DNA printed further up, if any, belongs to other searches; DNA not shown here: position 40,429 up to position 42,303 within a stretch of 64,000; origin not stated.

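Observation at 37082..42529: Copper/cytochrome-oxidase biogenesis cluster containing a Tat-secreted BNR beta-propeller with CPCC/CPHSGPG motifs and a ligand-less cupredoxin-like protein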

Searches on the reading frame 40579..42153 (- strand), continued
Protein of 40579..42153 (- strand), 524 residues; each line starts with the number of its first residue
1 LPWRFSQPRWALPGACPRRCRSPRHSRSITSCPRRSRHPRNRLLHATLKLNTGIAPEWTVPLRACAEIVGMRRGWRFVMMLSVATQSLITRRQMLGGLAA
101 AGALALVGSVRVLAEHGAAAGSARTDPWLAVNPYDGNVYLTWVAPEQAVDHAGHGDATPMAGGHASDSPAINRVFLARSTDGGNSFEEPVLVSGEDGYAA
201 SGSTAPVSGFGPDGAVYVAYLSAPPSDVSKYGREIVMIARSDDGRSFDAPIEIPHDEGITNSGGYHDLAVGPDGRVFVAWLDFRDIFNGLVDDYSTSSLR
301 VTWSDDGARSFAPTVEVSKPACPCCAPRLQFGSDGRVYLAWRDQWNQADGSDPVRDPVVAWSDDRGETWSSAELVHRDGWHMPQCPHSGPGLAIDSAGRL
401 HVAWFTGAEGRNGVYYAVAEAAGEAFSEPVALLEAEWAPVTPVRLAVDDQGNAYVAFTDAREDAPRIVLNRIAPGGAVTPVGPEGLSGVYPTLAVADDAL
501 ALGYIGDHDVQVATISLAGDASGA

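Call 80: search_solved_structures(query=L084:5671-8004:+, max_evalue=0.00001)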
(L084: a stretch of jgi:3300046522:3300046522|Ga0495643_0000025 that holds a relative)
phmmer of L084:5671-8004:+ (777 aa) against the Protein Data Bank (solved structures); distinct sequences matched with E-value up to 0.00001: 35.
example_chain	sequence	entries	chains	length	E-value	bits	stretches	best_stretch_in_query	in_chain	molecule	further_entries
6v81_A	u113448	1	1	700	7.7e-26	94.1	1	119-773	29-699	Probable TonB-dependent receptor YncD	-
9c4o_A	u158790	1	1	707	1.7e-25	92.9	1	119-773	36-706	Pyrroloquinoline quinone transporter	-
1nqf_A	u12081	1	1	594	3.3e-18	68.8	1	120-249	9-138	Vitamin B12 receptor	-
3rgm_A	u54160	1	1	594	6.6e-18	67.8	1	120-249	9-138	Vitamin B12 transporter BtuB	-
3rgn_A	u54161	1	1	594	7.3e-18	67.7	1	120-249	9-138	Vitamin B12 transporter BtuB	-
2gsk_A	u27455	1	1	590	9.5e-18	67.3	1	121-249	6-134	Vitamin B12 transporter btuB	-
1nqe_A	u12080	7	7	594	1e-17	67.2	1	120-249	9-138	Vitamin B12 receptor | Vitamin B12 transporter btuB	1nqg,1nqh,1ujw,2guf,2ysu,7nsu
3m8b_A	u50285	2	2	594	1.1e-17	67.1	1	135-249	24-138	Vitamin B12 transporter btuB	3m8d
9gbc_A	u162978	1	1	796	1.5e-16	63.4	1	26-283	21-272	TonB-linked outer membrane receptor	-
8the_A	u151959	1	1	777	2.2e-16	62.8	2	483-629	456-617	Heme/hemoglobin uptake outer membrane receptor PhuR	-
2hdf_A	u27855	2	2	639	1e-14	57.3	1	120-243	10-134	Colicin I receptor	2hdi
9nn6_A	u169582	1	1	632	2.1e-14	56.2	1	120-243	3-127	Colicin I receptor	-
8aa4_A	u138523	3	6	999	9.2e-13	50.8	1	19-248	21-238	SusC homolog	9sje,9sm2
6i96_A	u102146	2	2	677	1e-12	50.7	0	123-246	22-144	Metal-pseudopaline receptor CntO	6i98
8b43_A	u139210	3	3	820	1.5e-12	50.1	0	123-246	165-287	Metal-pseudopaline receptor CntO | Ferrioxamine receptor FoxA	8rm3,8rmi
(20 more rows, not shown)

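Call 81: search_solved_structures(query=A2, max_evalue=0.01)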
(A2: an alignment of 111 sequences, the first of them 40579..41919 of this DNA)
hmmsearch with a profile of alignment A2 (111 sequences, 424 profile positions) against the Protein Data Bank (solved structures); distinct sequences matched with E-value up to 0.01: 49.
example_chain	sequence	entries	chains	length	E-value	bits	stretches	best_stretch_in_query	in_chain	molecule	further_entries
6mnj_A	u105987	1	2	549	2.8e-09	39.6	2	110-242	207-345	Hz136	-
2w20_A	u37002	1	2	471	5.4e-08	35.3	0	118-155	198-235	SIALIDASE A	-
3h71_A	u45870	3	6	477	5.7e-08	35.2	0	118-155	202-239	Sialidase A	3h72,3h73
7a54_A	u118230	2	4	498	7.3e-08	34.9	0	118-155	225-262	Sialidase A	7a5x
2vvz_A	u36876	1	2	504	7.4e-08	34.9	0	118-155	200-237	SIALIDASE A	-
5kky_A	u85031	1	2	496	7.9e-08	34.8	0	118-155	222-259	Sialidase A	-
2ya4_A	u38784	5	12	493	8.8e-08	34.6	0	118-155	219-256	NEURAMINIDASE A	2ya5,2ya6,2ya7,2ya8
7qy9_A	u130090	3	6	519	1.6e-07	33.8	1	36-231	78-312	BNR/Asp-box repeat protein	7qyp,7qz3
7qxo_A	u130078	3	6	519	1.8e-07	33.6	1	36-231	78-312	BNR/Asp-box repeat protein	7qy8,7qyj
8feb_A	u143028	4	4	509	4.3e-07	32.4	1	126-280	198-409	Sialidase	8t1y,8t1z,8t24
8t26_A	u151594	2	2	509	4.4e-07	32.3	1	128-280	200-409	Sialidase, putative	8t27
9nqx_A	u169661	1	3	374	6.5e-07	31.8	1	128-280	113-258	Sialidase-2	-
8gn6_A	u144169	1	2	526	6.8e-07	31.7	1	126-280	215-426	Sialidase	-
8gn6_C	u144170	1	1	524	7.3e-07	31.6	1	126-280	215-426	Sialidase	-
6qzh_A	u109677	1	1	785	7.7e-07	31.5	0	118-155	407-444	C-C chemokine receptor type 7,Sialidase A,C-C chemokine receptor type 7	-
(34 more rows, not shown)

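Call 86: find_encoding_contigs(protein=window:40579-41919:-, flank=10000, max_places=2)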
Protein window:40579-41919:- (446 aa): no gene with exactly this product is on record in the collection.
